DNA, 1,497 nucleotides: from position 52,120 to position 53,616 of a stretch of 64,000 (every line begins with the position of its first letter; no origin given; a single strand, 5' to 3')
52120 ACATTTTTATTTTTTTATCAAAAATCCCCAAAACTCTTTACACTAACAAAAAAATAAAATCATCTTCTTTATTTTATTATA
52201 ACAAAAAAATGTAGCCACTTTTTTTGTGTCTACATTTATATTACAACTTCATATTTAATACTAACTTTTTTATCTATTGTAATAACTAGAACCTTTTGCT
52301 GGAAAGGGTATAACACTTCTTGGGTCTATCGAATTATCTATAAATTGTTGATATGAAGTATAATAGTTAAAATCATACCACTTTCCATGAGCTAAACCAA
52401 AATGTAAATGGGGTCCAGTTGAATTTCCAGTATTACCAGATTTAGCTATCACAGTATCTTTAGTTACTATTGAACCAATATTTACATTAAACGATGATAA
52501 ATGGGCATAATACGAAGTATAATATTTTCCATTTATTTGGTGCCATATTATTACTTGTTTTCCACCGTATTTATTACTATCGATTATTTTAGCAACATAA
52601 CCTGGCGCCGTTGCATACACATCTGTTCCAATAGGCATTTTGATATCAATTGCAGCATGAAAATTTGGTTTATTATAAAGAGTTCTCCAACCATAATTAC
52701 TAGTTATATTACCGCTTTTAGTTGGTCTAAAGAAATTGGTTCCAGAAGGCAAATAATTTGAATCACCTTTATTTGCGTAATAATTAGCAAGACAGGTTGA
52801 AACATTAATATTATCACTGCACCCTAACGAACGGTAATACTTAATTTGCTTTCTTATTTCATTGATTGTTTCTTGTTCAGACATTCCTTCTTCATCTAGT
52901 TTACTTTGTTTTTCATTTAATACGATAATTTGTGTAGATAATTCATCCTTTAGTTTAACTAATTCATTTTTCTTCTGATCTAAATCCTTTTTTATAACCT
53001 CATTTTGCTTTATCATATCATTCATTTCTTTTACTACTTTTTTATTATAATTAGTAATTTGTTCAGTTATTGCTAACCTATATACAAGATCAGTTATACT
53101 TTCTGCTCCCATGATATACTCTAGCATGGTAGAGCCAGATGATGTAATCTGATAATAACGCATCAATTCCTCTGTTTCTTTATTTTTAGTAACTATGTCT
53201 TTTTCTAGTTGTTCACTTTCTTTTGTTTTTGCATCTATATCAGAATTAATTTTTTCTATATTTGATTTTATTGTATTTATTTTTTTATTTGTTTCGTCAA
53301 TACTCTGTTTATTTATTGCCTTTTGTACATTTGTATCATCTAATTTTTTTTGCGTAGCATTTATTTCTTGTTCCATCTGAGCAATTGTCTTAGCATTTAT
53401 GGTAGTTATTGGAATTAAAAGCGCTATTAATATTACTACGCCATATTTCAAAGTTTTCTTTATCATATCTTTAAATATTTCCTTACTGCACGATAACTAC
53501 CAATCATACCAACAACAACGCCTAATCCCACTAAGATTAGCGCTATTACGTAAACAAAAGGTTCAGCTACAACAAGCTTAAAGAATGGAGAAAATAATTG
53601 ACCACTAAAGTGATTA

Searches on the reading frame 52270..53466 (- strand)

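Call 31: search_protein_families(library=ncbifam, proteins=[window:52270-53466:-], max_evalue=1e-10)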
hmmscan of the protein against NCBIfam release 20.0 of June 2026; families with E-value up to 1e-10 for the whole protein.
window:52270-53466:- (398 aa): 5 families
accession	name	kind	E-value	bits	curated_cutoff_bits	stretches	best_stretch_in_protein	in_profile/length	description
NF052530.1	Heli_ShapePgp3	exception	7.2e-20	71.2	300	1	197-359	96-252/270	peptidoglycan metallopeptidase Pgp3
NF052336.1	PdgHdaseHSB100310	equivalog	4e-19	69.1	500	1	244-360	34-143/316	peptidoglycan hydrolase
NF008652.0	PRK11649.1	equivalog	4.7e-15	55.2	341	1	266-358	309-397/439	murein DD-endopeptidase MepM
NF053825.1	PdgNdpepShyA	equivalog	2.5e-14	52.8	700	1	269-358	295-380/425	peptidoglycan DD-endopeptidase ShyA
NF053824.1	PdgNdpepShyC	equivalog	6e-11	41.9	700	1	248-357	271-379/429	peptidoglycan DD-endopeptidase ShyC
